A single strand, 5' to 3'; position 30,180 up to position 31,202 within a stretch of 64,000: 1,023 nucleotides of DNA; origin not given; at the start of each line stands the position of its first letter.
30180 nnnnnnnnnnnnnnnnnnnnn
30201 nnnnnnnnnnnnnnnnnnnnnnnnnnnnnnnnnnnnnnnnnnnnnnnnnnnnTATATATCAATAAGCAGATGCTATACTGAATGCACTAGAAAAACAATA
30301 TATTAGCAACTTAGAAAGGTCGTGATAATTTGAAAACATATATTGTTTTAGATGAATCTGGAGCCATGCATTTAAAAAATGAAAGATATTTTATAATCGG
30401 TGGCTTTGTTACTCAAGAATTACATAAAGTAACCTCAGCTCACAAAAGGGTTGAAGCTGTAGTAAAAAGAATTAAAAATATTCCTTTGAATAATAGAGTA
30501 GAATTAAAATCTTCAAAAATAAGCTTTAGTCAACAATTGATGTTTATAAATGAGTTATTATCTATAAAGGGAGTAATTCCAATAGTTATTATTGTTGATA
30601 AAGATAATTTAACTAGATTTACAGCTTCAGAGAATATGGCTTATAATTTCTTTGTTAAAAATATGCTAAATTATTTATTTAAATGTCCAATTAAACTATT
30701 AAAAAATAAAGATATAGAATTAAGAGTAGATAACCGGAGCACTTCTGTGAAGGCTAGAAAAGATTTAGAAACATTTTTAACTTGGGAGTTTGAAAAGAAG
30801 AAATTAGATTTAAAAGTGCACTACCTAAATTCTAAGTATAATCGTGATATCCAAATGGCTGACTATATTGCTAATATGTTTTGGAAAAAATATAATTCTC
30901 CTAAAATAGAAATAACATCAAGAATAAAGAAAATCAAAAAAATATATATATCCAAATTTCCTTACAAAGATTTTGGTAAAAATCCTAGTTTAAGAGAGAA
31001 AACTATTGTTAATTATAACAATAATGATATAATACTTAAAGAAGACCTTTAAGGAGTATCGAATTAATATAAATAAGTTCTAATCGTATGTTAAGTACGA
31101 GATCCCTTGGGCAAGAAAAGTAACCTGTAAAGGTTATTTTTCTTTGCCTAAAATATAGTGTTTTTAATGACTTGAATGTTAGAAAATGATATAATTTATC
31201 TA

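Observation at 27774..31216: tRNA-Arg(CCG)-adjacent three-gene set: HEAT-like/SAM-methyltransferase fusion, CYTH-domain protein, DUF3800-like protein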

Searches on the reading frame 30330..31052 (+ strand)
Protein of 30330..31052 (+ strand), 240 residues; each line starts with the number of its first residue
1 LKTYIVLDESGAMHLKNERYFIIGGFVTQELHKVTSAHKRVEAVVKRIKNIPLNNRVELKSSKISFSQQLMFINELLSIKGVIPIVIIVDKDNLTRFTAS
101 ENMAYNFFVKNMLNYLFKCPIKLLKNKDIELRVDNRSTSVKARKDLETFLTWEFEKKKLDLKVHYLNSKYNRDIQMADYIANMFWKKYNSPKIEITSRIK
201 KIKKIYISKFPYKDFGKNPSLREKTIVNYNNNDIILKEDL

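Call 6: search_protein_families(library=pfam, proteins=[window:30330-31052:+], max_evalue=1)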
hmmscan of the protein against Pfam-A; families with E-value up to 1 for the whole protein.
window:30330-31052:+ (240 aa): 2 families
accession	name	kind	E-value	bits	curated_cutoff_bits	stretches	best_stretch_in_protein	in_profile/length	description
PF12686.12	DUF3800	-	5.7e-10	40.5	21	1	7-186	4-148/149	Protein of unknown function (DUF3800)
PF11546.13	CompInhib_SCIN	-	0.055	14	23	1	160-206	61-105/114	Staphylococcal complement inhibitor SCIN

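Call 7: search_protein_families(library=padloc, proteins=[window:30330-31052:+], max_evalue=1)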
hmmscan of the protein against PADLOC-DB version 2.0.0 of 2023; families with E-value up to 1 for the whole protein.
window:30330-31052:+ (240 aa): 0 families

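Call 8: search_protein_families(library=ncbifam, proteins=[window:30330-31052:+], max_evalue=1)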
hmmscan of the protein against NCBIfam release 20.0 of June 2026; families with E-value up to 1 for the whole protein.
window:30330-31052:+ (240 aa): 0 families

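Call 9: search_protein_families(library=phrogs, proteins=[window:30330-31052:+], max_evalue=1)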
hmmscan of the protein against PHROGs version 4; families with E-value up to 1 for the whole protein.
window:30330-31052:+ (240 aa): 2 families
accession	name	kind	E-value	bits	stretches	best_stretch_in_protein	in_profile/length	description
phrog_9243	-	unknown function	2.1e-16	61.2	1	1-206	1-217/234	-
phrog_22793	-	unknown function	0.21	12.1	1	146-181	84-119/177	-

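Call 46: find_homologous_proteins(query=window:30330-31052:+)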
Query window:30330-31052:+ (240 aa): 190 proteins with E <= 0.001 among 796 candidates; the best 120 are listed.
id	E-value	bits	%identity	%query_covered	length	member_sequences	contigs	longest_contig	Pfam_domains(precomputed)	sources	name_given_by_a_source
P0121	6.8e-150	515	100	100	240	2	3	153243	PF12686.13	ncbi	-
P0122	1.7e-96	340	68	93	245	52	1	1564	PF12686.13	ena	-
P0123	1.8e-96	340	66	95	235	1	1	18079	PF12686.13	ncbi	-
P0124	4.0e-95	336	66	97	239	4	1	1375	PF12686.13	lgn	-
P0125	7.6e-95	335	65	97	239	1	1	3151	PF12686.13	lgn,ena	-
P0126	1.2e-94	334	65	97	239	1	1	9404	PF12686.13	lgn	-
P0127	1.5e-94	334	65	97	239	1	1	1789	PF12686.13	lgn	-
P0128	1.5e-94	334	65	96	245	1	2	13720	PF12686.13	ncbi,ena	-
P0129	1.5e-94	334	69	93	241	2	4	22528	PF12686.13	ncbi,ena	-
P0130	4.4e-94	332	68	93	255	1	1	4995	PF12686.13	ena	-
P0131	7.1e-94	332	67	93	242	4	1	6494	PF12686.13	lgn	-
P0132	7.3e-94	332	67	93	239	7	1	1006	PF12686.13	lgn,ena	-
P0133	1.0e-93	331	66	93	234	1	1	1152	PF12686.13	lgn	-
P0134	1.1e-93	331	65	97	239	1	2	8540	PF12686.13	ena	-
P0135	1.6e-93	331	67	93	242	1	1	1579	PF12686.13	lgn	-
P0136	3.1e-93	330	66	95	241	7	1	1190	PF12686.13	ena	-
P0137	3.4e-93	329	67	93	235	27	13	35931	PF12686.13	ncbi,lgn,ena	-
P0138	3.5e-93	329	66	93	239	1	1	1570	PF12686.13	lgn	-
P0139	4.2e-93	329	66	93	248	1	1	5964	PF12686.13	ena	-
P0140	4.6e-93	329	66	93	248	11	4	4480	PF12686.13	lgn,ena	-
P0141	9.0e-93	328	66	93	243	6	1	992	PF12686.13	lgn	-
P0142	9.8e-93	328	65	93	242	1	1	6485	PF12686.13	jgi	-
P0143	1.0e-92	328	68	93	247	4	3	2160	PF12686.13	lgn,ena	-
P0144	1.1e-92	328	67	93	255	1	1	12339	PF12686.13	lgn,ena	-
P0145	1.5e-92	327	66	93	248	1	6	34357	PF12686.13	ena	-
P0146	2.3e-92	327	67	93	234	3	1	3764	PF12686.13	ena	-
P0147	2.7e-92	327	65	92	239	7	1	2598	PF12686.13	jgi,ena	-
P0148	4.7e-92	326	67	93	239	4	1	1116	PF12686.13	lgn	-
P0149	6.7e-92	325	66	93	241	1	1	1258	PF12686.13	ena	-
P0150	9.2e-92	325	70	93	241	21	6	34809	PF12686.13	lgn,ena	-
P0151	1.2e-91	324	65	93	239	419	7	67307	PF12686.13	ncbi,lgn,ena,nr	ncbi:MAG: DUF3800 domain-containing protein [Candidatus Faecisoma sp.]|nr:DUF3800 domain-containing 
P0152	1.5e-91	324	66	93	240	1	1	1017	PF12686.13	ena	-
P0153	1.5e-91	324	66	93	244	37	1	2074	PF12686.13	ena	-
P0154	1.7e-91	324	68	93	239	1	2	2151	PF12686.13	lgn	-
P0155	1.9e-91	324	65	93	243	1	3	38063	PF12686.13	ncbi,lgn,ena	-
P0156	2.0e-91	324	66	93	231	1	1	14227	PF12686.13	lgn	-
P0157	2.7e-91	323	65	93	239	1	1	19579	PF12686.13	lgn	-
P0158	3.4e-91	323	70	93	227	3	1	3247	PF12686.13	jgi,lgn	jgi:hypothetical protein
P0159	4.0e-91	323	66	93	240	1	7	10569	PF12686.13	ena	-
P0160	4.4e-91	323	64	93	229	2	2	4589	PF12686.13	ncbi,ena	-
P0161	4.6e-91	323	65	95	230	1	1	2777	PF12686.13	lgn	-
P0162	4.7e-91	322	66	94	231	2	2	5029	PF12686.13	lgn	-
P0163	5.2e-91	322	66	93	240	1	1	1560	PF12686.13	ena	-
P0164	6.3e-91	322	63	98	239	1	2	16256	PF12686.13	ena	-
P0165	6.3e-91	322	65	93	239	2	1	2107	PF12686.13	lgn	-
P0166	6.5e-91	322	65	93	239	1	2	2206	PF12686.13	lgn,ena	-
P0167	7.9e-91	322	66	95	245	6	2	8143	PF12686.13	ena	-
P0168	8.0e-91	322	67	93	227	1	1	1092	PF12686.13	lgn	-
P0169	9.7e-91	321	70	93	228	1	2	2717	PF12686.13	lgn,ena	-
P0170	1.4e-90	321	68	93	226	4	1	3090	PF12686.13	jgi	-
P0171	1.5e-90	321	65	93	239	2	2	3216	PF12686.13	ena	-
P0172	1.5e-90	321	65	93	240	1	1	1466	PF12686.13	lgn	-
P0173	1.5e-90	321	65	95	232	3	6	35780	PF12686.13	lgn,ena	-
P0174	1.6e-90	321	65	93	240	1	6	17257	PF12686.13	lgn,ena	-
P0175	1.6e-90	321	67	93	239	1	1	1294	PF12686.13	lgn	-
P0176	1.7e-90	321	65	93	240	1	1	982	PF12686.13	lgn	-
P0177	1.9e-90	321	65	93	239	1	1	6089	PF12686.13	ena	-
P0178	2.0e-90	320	66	93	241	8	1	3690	PF12686.13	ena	-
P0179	2.1e-90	320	66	93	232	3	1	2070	PF12686.13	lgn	-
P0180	2.2e-90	320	65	93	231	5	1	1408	PF12686.13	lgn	-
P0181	2.6e-90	320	65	93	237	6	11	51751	PF12686.13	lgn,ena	-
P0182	2.7e-90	320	65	93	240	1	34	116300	PF12686.13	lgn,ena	-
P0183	2.9e-90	320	65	93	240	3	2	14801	PF12686.13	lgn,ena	-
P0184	2.9e-90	320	64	93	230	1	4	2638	PF12686.13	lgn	-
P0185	3.5e-90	320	65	93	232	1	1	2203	PF12686.13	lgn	-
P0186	3.7e-90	320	66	93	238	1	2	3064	PF12686.13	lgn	-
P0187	4.6e-90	319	64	97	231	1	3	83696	PF12686.13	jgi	-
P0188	4.9e-90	319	65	93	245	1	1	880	PF12686.13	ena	-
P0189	5.2e-90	319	65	93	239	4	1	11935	PF12686.13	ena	-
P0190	8.6e-90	318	64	93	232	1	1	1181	PF12686.13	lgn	-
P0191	8.7e-90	318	64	93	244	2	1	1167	PF12686.13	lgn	-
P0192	8.8e-90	318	65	93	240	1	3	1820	PF12686.13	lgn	-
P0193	1.0e-89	318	65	93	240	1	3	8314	PF12686.13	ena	-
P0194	1.2e-89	318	65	93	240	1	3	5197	PF12686.13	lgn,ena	-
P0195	1.2e-89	318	66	93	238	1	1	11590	PF12686.13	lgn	-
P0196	1.4e-89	318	65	93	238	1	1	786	PF12686.13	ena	-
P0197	2.4e-89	317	65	94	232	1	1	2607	PF12686.13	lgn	-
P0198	2.4e-89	317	65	94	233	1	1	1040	PF12686.13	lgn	-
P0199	2.4e-89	317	65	94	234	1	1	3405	PF12686.13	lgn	-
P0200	2.8e-89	317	65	93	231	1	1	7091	PF12686.13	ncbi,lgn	-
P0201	3.2e-89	316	65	93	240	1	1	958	PF12686.13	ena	-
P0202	4.0e-89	316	65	93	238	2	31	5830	PF12686.13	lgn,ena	-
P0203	5.0e-89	316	64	93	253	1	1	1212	PF12686.13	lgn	-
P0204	5.1e-89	316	65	93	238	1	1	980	PF12686.13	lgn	-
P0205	6.0e-89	316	66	90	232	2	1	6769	PF12686.13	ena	-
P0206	6.6e-89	315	65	93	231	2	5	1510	PF12686.13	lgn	-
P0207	7.9e-89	315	65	93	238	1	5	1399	PF12686.13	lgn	-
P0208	1.0e-88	315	64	94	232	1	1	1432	PF12686.13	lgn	-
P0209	1.3e-88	315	65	93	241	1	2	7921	PF12686.13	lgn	-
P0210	1.3e-88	315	65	93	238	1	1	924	PF12686.13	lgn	-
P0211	1.7e-88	314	65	93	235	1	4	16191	PF12686.13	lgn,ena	-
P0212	1.8e-88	314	65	92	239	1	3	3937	PF12686.13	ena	-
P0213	1.8e-88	314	63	95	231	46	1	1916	PF12686.13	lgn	-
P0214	2.2e-88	314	64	98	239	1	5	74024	PF12686.13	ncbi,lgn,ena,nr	ncbi:MAG: DUF3800 domain-containing protein [Bacilli bacterium]|nr:DUF3800 domain-containing protein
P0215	2.6e-88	314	65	93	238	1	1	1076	PF12686.13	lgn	-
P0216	2.7e-88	313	66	93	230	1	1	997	PF12686.13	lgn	-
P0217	3.1e-88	313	65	93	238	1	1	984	PF12686.13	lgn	-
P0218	3.7e-88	313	65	93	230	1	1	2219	PF12686.13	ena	-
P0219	4.1e-88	313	66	92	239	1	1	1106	PF12686.13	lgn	-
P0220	4.3e-88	313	64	93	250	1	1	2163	PF12686.13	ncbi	-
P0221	1.4e-87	311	63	93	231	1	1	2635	PF12686.13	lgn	-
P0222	1.4e-87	311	66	88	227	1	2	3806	PF12686.13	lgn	-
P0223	1.9e-87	311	64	93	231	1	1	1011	PF12686.13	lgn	-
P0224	2.3e-87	310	65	93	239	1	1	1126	PF12686.13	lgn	-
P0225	2.3e-87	310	65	95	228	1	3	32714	PF12686.13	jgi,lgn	-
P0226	2.6e-87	310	64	95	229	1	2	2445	PF12686.13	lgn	-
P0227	3.0e-87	310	66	89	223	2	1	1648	PF12686.13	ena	-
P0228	4.9e-87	309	64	94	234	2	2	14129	PF12686.13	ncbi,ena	-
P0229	7.9e-87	309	64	95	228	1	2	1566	PF12686.13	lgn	-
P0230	8.1e-87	309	65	93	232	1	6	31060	PF12686.13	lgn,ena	-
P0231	1.5e-86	308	63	94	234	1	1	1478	PF12686.13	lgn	-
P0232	1.9e-86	307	66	93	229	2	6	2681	PF12686.13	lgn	-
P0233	2.1e-86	307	65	92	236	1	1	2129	PF12686.13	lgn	-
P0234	2.3e-86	307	65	93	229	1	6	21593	PF12686.13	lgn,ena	-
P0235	2.6e-86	307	64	93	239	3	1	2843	PF12686.13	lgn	-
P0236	2.6e-86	307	63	93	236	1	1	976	PF12686.13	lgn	-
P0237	2.9e-86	307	64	93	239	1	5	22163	PF12686.13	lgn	-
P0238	3.2e-86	307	66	88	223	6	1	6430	PF12686.13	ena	-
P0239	3.8e-86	306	63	93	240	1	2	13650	PF12686.13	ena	-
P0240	5.9e-86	306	63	93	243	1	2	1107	PF12686.13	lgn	-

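Call 47: find_encoding_contigs(protein=P0182, flank=7000, max_places=3)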
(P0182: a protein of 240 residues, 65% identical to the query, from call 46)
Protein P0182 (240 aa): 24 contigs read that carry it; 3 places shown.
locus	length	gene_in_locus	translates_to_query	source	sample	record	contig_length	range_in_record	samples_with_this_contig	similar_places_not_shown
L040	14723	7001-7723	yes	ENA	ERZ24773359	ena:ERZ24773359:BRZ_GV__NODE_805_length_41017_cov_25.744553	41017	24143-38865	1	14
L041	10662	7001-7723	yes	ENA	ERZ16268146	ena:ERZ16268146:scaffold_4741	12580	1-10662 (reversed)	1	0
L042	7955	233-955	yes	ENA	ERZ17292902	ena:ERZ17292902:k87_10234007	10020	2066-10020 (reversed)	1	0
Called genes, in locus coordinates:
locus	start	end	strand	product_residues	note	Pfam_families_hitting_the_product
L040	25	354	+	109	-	PF05103:DivIVA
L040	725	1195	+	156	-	PF12844:HTH_19, PF13560:HTH_31 (weak), PF01381:HTH_3 (faint), PF13413:HTH_25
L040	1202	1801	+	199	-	PF01066:CDP-OH_P_transf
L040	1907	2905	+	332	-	PF00154:RecA_N, PF06745:ATPase (weak), PF08423:Rad51, PF27531:MT3502_N (faint), PF01637:ATPase_2 (weak), PF13479:AAA_24 (weak), PF21096:RecA_C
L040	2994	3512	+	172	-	-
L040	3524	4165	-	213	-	-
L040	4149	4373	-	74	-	PF26135:YuzI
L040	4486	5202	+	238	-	PF02616:SMC_ScpA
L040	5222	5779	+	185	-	PF04079:SMC_ScpB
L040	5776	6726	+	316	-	PF01699:Na_Ca_ex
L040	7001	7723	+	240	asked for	PF12686:DUF3800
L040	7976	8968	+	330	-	PF00535:Glycos_transf_2, PF10111:Glyco_tranf_2_2, PF13641:Glyco_tranf_2_3 (weak)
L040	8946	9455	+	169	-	PF00258:Flavodoxin_1, PF12641:Flavodoxin_3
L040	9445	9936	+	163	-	PF03167:UDG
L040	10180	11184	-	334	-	-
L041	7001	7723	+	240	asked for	PF12686:DUF3800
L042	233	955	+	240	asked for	PF12686:DUF3800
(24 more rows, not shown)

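Call 48: find_encoding_contigs(protein=P0214, flank=7000, max_places=2)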
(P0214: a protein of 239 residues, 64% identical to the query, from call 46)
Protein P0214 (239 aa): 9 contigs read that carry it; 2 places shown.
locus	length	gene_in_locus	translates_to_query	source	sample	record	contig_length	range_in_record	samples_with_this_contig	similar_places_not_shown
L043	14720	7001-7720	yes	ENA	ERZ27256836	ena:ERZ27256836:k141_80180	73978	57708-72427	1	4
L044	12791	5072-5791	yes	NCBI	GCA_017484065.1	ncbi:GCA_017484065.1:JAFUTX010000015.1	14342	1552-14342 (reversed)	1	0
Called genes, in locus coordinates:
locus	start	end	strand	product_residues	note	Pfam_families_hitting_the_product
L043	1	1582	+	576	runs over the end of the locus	PF04055:Radical_SAM, PF13353:Fer4_12 (weak), PF13186:SPASM (faint)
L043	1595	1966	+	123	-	-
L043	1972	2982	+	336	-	-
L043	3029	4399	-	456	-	PF02878:PGM_PMM_I, PF02879:PGM_PMM_II, PF02880:PGM_PMM_III, PF00408:PGM_PMM_IV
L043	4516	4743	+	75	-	PF04023:FeoA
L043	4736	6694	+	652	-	PF01926:MMR_HSR1, PF02421:FeoB_N, PF17910:FeoB_Cyto, PF07670:Gate, PF07664:FeoB_C, PF07670:Gate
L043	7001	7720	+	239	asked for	PF12686:DUF3800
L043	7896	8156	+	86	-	-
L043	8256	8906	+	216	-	PF21984:DnaD_N, PF07261:DnaB_2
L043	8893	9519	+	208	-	PF00730:HhH-GPD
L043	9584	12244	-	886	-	PF00912:Transgly, PF00905:Transpeptidase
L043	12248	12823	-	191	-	PF03838:RecU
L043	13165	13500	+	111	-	PF05103:DivIVA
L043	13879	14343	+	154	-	PF12844:HTH_19 (weak), PF13413:HTH_25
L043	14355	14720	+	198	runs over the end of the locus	PF01066:CDP-OH_P_transf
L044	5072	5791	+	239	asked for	PF12686:DUF3800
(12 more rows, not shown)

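Call 67: find_encoding_contigs(protein=P0150, flank=7000, max_places=3)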
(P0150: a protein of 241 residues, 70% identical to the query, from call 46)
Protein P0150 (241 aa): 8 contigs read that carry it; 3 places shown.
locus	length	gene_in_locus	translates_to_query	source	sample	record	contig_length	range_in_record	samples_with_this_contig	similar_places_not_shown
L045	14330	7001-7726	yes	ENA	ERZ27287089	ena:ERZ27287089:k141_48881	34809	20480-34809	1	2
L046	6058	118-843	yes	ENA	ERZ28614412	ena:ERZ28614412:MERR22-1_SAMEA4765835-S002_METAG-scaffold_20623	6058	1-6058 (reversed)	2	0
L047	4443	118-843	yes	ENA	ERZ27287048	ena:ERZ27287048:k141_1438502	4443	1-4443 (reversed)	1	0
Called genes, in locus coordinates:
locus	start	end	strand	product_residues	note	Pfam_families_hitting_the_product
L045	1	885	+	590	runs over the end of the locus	PF00069:Pkinase, PF03109:ABC1 (faint), PF07714:PK_Tyr_Ser-Thr, PF03793:PASTA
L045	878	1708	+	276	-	PF16745:RsgA_N, PF03193:RsgA_GTPase, PF01926:MMR_HSR1 (weak)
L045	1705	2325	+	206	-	PF00834:Ribul_P_3_epim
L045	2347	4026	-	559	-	PF00753:Lactamase_B, PF23023:Anti-Pycsar_Apyc1 (weak), PF12706:Lactamase_B_2 (weak), PF22505:RNase_J_b_CASP, PF07521:RMMBL, PF17770:RNase_J_C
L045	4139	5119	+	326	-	PF01656:CbiA (faint), PF02881:SRP54_N, PF20720:nSTAND3 (faint), PF00448:SRP54, PF13604:AAA_30 (faint)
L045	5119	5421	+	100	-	PF04297:UPF0122, PF04545:Sigma70_r4 (weak), PF08281:Sigma70_r4_2 (weak)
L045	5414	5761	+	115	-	PF01588:tRNA_bind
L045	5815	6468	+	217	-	-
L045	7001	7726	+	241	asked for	PF12686:DUF3800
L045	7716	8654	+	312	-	PF12358:DUF3644, PF18740:EC042_2821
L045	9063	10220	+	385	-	-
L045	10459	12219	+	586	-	PF13522:GATase_6, PF13537:GATase_7, PF01380:SIS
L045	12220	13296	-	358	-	-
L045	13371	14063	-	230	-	PF04542:Sigma70_r2, PF04545:Sigma70_r4, PF01381:HTH_3 (weak)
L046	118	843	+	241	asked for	PF12686:DUF3800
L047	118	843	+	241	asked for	PF12686:DUF3800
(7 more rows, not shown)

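Call 118: predict_structure(alignment_id=A10)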
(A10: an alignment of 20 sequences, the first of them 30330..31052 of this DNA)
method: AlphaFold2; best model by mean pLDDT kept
length: 240 residues; sequences in the alignment: 20
mean_pLDDT: 77.2   pTM: 0.79
mean pLDDT of the five models: 77.2, 77.0, 77.1, 76.1, 73.4
residues with pLDDT >= 90: 75; 70-90: 106; 50-70: 27; < 50: 32
segments of 3 or more residues with pLDDT < 50: 138-141, 215-240
pLDDT, mean of each block of 10 residues (from residue 1): 91 67 93 96 95 87 88 93 89 68 80 84 87 70 67 79 88 94 87 72 74 45 33 26
secondary structure, 60 per line:
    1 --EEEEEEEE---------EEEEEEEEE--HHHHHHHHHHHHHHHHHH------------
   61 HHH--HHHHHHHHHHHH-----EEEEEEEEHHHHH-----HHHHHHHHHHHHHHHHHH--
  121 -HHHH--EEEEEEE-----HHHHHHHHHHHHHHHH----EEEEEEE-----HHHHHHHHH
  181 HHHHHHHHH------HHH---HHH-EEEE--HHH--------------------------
elements in order: E3-10 E20-28 H31-48 H66-77 E83-90 H91-95 H101-118 H122-125 E128-134 H140-155 E160-166 H172-189 E206-209
